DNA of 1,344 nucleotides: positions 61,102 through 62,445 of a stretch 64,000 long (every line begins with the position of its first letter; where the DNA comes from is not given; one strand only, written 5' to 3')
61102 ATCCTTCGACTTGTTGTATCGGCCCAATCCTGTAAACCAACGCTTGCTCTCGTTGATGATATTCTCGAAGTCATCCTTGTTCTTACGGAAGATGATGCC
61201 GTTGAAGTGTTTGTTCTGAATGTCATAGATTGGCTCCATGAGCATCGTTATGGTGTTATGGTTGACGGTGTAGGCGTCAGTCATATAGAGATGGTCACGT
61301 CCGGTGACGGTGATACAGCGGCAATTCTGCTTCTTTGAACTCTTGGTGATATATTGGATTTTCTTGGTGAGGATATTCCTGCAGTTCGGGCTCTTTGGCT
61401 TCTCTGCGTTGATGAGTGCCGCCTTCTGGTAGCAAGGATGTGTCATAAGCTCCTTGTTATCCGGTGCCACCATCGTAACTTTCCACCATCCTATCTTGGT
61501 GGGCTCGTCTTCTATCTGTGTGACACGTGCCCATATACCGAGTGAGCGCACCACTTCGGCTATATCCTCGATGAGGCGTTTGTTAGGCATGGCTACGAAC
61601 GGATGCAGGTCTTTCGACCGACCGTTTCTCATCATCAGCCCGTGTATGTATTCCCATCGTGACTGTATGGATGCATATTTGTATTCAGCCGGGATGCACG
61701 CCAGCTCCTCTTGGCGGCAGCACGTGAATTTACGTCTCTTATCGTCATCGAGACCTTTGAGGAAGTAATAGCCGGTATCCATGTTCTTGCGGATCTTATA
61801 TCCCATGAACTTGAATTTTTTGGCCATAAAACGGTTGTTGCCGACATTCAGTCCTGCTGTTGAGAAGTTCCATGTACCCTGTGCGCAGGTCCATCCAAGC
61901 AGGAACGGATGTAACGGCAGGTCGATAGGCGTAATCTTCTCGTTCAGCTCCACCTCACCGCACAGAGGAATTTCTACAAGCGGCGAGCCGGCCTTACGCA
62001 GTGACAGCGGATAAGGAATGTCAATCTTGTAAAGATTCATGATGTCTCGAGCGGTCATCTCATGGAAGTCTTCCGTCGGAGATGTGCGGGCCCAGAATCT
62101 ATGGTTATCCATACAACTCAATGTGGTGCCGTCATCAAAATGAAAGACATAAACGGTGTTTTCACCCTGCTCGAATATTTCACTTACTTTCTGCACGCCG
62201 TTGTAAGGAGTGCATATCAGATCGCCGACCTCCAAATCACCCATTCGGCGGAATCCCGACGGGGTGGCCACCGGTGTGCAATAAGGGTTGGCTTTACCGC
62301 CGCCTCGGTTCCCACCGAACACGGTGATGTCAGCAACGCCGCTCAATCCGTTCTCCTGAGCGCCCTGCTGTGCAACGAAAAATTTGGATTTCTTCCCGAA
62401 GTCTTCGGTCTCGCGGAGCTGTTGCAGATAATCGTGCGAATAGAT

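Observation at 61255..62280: Full-length intein (Hint + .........-like endonuclease) in the large terminase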

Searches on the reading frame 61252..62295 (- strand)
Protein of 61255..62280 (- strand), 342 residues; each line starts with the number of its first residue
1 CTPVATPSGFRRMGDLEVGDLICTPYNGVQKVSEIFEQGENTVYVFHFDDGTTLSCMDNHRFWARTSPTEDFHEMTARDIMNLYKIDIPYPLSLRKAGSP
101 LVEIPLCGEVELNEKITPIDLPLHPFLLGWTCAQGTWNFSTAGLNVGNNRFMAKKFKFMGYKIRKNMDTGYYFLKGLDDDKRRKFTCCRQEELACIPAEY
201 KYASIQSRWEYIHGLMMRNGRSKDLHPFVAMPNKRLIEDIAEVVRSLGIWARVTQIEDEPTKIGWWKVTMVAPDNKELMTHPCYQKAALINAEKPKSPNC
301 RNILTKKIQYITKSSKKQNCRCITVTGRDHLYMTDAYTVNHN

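Call 6: search_protein_families(library=phrogs, proteins=[window:61255-62280:-], max_evalue=0.01)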
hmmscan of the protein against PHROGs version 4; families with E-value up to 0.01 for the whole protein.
window:61255-62280:- (342 aa): 5 families
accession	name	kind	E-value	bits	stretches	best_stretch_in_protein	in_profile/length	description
phrog_36964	-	head and packaging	7.3e-12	45.1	1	2-335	97-426/890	terminase large subunit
phrog_50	-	DNA, RNA and nucleotide metabolism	2.7e-09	37.6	1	4-123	95-206/570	DnaC-like helicase loader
phrog_30356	-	DNA, RNA and nucleotide metabolism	2.5e-05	23.5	1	4-65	392-453/823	helicase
phrog_19299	-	head and packaging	4.7e-05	23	1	2-248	37-294/702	terminase large subunit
phrog_15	-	head and packaging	6.9e-05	22.3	1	2-224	84-310/1330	terminase large subunit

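Call 7: search_solved_structures(query=window:61255-62280:-, max_evalue=10, show_alignments=3)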
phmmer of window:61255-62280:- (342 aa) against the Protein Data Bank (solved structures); distinct sequences matched with E-value up to 10: 6.
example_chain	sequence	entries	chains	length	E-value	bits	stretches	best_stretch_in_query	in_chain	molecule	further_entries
6riz_A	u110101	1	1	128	2.4e-05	26.7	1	2-66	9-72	gp41-1 intein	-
6qaz_A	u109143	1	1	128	4.6e-05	25.8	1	2-67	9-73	cyanophage-like gp41-1 intein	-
6bs8_A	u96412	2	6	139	0.00023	23.5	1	2-63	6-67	Replicative DNA helicase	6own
7qil_A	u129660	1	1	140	0.096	14.9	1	6-69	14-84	DnaE intein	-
6rix_A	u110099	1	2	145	0.15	14.3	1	2-63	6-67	Replicative DNA helicase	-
6riy_A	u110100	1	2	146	0.16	14.2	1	2-63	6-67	Replicative DNA helicase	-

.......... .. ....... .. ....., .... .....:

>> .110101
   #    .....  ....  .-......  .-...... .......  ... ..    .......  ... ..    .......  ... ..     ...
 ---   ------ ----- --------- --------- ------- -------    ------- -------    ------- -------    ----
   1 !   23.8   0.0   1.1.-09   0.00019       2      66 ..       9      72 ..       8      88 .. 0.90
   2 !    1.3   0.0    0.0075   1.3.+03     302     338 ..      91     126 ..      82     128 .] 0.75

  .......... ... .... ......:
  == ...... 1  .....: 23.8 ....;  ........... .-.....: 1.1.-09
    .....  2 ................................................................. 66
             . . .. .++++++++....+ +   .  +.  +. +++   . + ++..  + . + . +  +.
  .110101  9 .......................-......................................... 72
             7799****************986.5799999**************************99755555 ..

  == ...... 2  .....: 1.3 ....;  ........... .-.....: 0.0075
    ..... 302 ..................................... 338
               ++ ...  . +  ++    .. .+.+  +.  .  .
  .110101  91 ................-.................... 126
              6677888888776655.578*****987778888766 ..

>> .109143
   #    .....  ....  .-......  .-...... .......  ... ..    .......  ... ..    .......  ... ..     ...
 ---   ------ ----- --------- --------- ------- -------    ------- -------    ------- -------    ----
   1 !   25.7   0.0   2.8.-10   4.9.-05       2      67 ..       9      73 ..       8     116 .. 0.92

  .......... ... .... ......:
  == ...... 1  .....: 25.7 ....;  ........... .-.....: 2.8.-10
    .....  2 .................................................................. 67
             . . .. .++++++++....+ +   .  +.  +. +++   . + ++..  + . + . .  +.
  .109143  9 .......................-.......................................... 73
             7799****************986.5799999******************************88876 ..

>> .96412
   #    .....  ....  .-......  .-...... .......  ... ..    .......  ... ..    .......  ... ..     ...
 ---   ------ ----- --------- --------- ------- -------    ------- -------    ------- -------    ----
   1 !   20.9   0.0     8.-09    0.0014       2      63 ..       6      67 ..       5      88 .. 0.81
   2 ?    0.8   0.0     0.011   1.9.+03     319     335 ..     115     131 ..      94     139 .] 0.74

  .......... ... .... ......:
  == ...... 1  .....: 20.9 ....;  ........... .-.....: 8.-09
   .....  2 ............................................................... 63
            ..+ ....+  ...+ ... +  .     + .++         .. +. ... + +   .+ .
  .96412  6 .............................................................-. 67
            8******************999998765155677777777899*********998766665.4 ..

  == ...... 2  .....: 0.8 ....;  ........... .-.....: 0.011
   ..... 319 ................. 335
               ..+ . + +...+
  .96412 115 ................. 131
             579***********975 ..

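Call 32: search_solved_structures(query=A2, max_evalue=1, show_alignments=4)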
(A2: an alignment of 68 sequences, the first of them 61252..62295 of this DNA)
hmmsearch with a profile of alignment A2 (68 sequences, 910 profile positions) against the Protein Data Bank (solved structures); distinct sequences matched with E-value up to 1: 24.
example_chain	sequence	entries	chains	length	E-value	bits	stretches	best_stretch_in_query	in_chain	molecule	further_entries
6riz_A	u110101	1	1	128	4e-10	41.4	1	65-136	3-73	gp41-1 intein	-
6qaz_A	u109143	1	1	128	4e-09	38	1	65-137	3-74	cyanophage-like gp41-1 intein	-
6bs8_A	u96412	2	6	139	0.0001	23.4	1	69-131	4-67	Replicative DNA helicase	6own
7qil_A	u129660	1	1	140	0.00089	20.3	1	64-138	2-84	DnaE intein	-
1dq3_A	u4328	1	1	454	0.0029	18.7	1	225-324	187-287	ENDONUCLEASE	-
6rix_A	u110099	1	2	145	0.0079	17.2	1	69-131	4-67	Replicative DNA helicase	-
6riy_A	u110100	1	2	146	0.0089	17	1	69-131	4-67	Replicative DNA helicase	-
4kl5_A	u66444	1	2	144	0.046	14.7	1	66-148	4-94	DNA polymerase III, alpha subunit, Nucleic acid binding, OB-fold, tRNA/helicase-type chime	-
2keq_A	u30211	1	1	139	0.053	14.5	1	66-148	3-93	DNA polymerase III alpha subunit, Nucleic acid binding OB-fold tRNA/helicase-type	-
4lx3_A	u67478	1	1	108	0.074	14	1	98-148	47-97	DNA polymerase III, alpha subunit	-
6dsl_B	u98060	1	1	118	0.081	13.9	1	95-132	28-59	Consensus engineered intein CatC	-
4qfq_A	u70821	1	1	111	0.083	13.8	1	98-148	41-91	DNA polymerase III, alpha subunit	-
5ol7_A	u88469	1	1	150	0.087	13.8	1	68-148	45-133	DNA-directed DNA polymerase,DNA-directed DNA polymerase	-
5ol6_A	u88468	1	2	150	0.091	13.7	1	68-148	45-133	Nucleic acid binding, OB-fold, tRNA/helicase-type,DNA-directed DNA polymerase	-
4kl6_A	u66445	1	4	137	0.18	12.7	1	66-133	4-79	DNA-directed DNA polymerase,Nucleic acid binding, OB-fold, tRNA/helicase-type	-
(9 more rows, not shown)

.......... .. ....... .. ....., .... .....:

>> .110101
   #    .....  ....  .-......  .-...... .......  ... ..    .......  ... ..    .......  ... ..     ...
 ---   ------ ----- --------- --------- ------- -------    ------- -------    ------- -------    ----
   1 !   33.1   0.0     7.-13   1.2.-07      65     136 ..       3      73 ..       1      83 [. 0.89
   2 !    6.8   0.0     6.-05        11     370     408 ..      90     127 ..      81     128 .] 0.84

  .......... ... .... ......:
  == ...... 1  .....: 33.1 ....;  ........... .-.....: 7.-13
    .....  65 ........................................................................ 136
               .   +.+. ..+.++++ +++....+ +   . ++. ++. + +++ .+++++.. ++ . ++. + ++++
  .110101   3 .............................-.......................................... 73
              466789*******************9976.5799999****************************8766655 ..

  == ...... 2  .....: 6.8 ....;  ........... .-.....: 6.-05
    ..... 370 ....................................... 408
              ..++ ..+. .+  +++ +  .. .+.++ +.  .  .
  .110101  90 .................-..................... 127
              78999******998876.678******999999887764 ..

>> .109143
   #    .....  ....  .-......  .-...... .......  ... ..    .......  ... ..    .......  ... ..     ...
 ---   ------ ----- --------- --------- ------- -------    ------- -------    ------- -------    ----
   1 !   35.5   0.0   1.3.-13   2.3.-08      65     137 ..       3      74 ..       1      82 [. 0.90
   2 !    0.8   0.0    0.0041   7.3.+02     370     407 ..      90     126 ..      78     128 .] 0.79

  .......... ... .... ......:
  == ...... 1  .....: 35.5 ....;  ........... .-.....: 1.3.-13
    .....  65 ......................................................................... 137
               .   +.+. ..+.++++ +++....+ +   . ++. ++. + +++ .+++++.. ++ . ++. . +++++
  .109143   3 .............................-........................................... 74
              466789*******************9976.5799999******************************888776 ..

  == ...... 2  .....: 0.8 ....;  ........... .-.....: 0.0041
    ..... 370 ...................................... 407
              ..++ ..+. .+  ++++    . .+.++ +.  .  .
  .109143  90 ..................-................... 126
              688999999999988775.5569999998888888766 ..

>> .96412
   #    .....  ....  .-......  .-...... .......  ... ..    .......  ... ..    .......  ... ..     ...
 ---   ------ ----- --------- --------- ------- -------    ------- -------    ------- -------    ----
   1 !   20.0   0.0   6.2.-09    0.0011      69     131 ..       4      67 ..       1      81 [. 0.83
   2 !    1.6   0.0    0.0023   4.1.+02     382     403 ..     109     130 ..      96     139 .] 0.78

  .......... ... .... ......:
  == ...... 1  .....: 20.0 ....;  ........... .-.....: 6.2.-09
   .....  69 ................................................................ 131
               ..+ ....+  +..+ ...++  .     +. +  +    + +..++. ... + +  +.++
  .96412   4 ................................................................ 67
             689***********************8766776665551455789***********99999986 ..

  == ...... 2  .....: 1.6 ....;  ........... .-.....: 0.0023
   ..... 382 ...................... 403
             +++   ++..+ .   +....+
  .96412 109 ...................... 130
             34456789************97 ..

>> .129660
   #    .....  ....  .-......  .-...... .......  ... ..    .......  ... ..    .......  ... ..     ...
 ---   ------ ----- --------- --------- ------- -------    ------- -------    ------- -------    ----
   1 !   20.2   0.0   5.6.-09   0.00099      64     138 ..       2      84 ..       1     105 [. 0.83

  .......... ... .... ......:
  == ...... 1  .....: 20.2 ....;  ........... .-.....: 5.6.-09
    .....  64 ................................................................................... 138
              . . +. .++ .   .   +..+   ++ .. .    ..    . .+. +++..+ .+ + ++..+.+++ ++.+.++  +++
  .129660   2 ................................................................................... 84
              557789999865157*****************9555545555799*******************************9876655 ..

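Call 37: predict_structure(alignment_id=A2)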
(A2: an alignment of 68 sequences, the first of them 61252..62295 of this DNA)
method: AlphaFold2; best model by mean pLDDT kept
length: 348 residues; sequences in the alignment: 68
mean_pLDDT: 93.6   pTM: 0.91
mean pLDDT of the five models: 93.6, 93.5, 93.1, 92.6, 92.4
residues with pLDDT >= 90: 306; 70-90: 40; 50-70: 2; < 50: 0
segments of 3 or more residues with pLDDT < 50: none
pLDDT, mean of each block of 10 residues (from residue 1): 90 95 95 94 95 96 94 93 97 96 93 93 95 95 91 94 93 93 89 92 96 97 93 96 97 97 93 97 90 92 90 96 94 89 85
secondary structure, 60 per line:
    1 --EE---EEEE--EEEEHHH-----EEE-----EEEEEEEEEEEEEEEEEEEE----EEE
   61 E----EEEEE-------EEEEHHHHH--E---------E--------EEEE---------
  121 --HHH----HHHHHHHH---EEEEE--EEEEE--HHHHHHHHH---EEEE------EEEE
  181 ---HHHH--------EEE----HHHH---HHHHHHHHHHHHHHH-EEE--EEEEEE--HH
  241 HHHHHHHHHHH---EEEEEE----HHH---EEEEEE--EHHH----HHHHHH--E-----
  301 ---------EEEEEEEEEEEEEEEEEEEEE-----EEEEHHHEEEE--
elements in order: E8-11 E14-17 E26-28 E34-53 E58-61 E66-70 E78-81 H82-86 E108-111 H130-137 E141-145 E148-152 H155-163 E167-170 E177-180 H184-187 E196-198 H203-206 H210-224 E226-228 E231-236 H239-251 E255-260 E271-276 H287-292 E310-330 E336-339 E343-346
